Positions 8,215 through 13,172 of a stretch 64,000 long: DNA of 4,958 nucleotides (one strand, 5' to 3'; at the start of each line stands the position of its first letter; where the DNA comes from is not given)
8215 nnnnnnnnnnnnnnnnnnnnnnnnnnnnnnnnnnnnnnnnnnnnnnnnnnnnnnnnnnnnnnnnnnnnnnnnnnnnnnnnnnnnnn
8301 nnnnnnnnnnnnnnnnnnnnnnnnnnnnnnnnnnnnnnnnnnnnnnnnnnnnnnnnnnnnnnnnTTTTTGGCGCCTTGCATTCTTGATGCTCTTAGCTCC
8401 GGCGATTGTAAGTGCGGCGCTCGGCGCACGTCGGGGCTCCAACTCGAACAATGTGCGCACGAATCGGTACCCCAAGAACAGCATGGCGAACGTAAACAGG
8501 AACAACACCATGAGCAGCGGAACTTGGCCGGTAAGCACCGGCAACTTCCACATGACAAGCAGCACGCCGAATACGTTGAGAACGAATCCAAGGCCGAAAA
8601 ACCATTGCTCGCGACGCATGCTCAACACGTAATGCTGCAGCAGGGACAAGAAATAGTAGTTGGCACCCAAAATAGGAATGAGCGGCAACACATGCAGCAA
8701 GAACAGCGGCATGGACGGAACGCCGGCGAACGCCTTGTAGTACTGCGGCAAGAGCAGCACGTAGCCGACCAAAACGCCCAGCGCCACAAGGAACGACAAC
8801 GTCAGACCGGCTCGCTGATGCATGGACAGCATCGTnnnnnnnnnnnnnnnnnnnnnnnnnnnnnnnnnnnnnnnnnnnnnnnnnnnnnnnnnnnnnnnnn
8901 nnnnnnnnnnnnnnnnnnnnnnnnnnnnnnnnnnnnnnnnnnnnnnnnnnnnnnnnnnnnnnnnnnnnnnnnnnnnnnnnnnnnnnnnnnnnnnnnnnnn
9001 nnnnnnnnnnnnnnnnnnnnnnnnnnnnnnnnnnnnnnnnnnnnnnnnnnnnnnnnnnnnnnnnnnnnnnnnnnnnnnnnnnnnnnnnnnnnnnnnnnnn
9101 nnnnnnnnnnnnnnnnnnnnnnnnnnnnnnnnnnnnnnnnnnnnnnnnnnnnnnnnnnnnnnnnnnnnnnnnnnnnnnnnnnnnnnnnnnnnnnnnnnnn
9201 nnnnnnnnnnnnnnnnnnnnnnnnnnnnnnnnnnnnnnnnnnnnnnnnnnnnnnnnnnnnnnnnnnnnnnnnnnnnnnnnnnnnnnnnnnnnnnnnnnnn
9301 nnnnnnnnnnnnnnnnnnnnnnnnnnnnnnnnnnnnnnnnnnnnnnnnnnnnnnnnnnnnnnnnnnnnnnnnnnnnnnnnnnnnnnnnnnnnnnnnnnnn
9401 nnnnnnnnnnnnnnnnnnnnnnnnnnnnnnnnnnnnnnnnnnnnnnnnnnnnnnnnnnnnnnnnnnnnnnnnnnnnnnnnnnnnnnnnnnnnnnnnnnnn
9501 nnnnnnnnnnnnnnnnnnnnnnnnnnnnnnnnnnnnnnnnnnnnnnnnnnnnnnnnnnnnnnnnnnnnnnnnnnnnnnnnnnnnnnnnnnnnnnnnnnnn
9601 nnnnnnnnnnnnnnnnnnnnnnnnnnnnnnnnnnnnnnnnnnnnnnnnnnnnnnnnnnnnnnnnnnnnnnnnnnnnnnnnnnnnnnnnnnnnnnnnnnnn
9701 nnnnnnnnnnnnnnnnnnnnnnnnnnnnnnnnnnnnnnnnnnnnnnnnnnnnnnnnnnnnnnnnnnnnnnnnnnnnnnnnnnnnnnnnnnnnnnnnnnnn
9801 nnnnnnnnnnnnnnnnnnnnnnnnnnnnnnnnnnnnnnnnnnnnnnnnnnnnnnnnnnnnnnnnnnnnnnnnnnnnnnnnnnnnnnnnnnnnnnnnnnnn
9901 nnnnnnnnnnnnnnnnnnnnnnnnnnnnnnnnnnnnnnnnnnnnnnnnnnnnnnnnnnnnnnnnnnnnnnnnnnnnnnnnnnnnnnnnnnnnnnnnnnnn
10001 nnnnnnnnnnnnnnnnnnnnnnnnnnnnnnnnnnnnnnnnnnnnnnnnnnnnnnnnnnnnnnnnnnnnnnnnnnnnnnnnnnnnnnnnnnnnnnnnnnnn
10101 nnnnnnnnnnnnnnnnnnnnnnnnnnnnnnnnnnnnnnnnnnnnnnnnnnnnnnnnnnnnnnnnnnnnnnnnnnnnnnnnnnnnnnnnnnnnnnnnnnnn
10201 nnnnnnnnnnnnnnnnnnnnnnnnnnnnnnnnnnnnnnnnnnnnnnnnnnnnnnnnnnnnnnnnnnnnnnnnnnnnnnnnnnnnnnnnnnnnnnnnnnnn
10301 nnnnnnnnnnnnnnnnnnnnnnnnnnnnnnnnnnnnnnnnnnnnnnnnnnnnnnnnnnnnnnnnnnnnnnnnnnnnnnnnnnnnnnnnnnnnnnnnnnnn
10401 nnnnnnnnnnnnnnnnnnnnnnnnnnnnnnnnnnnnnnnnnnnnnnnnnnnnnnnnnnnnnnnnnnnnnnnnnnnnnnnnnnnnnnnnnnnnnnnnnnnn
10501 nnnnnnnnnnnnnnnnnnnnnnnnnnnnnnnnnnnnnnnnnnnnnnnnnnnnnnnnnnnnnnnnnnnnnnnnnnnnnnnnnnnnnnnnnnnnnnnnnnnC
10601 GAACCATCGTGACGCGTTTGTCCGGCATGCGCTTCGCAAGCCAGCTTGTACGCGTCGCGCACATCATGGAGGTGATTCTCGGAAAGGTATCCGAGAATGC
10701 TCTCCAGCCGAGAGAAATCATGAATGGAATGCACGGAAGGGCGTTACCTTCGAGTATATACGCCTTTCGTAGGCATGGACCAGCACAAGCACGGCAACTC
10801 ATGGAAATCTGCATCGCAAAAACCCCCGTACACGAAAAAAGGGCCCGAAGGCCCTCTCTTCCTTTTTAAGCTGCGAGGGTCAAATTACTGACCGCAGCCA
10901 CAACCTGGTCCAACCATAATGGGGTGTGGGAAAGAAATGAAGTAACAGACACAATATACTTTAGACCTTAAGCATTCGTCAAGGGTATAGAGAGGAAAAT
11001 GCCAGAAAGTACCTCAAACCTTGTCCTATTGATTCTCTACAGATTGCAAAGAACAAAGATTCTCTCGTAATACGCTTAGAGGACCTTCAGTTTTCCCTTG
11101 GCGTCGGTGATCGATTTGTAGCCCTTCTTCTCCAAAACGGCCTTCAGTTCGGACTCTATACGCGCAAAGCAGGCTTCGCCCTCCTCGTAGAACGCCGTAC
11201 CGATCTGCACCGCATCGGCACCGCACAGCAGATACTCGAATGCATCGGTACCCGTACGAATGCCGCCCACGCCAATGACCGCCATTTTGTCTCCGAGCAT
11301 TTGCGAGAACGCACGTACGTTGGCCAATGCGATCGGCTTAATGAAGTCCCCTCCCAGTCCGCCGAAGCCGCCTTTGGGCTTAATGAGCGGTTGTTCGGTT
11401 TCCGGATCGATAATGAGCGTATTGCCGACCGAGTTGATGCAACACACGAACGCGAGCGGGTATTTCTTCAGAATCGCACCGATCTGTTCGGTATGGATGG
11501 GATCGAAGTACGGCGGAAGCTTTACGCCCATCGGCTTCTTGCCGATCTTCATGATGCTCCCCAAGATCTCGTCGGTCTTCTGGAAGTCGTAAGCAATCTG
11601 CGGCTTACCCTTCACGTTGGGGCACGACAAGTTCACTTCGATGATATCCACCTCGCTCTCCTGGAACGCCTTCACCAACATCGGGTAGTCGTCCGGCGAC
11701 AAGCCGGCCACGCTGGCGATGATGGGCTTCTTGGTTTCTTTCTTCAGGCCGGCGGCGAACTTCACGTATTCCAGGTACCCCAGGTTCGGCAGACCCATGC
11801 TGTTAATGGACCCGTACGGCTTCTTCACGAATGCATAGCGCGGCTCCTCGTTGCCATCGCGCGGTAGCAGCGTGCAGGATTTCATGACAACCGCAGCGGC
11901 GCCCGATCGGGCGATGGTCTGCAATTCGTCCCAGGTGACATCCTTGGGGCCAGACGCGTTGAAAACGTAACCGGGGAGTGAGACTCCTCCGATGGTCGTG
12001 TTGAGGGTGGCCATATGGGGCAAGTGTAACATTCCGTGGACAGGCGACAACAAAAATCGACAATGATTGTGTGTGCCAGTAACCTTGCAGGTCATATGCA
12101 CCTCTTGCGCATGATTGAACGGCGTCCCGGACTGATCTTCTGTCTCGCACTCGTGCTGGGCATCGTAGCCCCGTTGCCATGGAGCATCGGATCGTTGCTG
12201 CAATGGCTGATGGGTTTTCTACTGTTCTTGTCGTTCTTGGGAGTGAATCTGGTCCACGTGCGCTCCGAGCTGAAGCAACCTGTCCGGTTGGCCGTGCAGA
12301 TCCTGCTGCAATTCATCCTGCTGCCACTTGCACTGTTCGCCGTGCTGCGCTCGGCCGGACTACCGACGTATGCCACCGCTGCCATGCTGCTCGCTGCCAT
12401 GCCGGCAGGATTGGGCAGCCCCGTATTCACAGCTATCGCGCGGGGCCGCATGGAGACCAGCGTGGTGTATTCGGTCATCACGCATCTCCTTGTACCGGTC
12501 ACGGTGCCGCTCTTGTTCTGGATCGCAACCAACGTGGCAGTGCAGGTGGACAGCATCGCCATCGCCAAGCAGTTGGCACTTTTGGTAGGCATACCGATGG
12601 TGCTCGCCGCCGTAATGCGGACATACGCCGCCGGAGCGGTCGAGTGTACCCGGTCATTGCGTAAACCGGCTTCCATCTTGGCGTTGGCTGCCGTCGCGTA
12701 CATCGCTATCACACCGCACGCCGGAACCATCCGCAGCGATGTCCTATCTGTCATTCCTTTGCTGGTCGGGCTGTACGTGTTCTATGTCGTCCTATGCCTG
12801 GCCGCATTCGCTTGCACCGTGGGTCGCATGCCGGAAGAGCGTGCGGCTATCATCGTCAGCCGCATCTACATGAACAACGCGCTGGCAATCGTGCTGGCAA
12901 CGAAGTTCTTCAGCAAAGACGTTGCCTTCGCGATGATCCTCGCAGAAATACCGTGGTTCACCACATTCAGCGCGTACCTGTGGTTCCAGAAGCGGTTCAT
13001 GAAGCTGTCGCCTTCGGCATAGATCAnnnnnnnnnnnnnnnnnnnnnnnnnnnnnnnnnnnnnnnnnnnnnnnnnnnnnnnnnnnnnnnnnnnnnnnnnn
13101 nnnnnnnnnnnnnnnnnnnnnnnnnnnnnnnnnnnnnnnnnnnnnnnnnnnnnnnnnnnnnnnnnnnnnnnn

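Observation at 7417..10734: Long RelA/SpoT homologue fused in frame to a ~14-TM domain ending in a DMT/EamA-like permease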

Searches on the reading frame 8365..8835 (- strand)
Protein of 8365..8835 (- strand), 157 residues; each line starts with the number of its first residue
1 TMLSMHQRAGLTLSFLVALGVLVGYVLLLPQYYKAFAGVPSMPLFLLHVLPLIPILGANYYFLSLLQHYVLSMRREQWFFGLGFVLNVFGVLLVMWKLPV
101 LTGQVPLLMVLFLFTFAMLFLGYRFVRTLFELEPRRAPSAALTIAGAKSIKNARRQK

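Call 80: search_protein_families(library=pfam, proteins=[window:8365-8835:-], max_evalue=10)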
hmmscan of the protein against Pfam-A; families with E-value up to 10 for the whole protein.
seq(157 aa): 1 family
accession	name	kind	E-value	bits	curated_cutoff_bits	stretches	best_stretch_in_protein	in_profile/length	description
PF02656.20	DUF202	-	8.2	7.4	23.4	1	84-128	18-62/68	Domain of unknown function (DUF202)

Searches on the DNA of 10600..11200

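Call 61: search_rna_families(source=window, start=10600, end=11200, threshold=evalue, max_evalue=10)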
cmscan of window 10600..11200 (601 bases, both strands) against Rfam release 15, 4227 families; matches with E-value up to 10: 3.
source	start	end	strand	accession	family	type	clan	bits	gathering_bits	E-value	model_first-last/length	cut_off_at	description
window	10668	10881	-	RF02880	MH_s15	Gene; sRNA;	-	18.9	123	0.015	1-277/277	no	Mesorhizobail RNA 15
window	10990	11063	-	RF01223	snR13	Gene; snRNA; snoRNA; CD-box;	CL00045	17.5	47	2.7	1-124/124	no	Small nucleolar RNA snR13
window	10848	10954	-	RF00564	SCARNA11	Gene; snRNA; snoRNA; scaRNA;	-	14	37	4.2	1-140/140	no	Small Cajal body specific RNA 11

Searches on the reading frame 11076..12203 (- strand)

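Call 13: search_protein_families(library=pfam, proteins=[window:11076-12203:-], max_evalue=0.001)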
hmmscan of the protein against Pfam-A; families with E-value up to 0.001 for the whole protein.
window:11076-12203:- (375 aa): 2 families
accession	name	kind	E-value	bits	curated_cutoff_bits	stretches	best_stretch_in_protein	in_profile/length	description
PF01180.27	DHO_dh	-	9.6e-73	245.3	27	1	67-357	2-291/291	Dihydroorotate dehydrogenase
PF01070.24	FMN_dh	-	2.9e-06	27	24.9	1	296-368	263-343/350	FMN-dependent dehydrogenase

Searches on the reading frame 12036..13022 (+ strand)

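Call 13: search_protein_families(library=pfam, proteins=[window:12036-13022:+], max_evalue=0.001)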
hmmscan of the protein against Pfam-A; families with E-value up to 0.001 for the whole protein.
window:12036-13022:+ (328 aa): 1 family
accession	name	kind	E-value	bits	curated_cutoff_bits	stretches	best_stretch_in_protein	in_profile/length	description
PF01758.21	SBF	-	4.6e-16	59.5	24.3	1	58-225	3-178/191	Sodium Bile acid symporter family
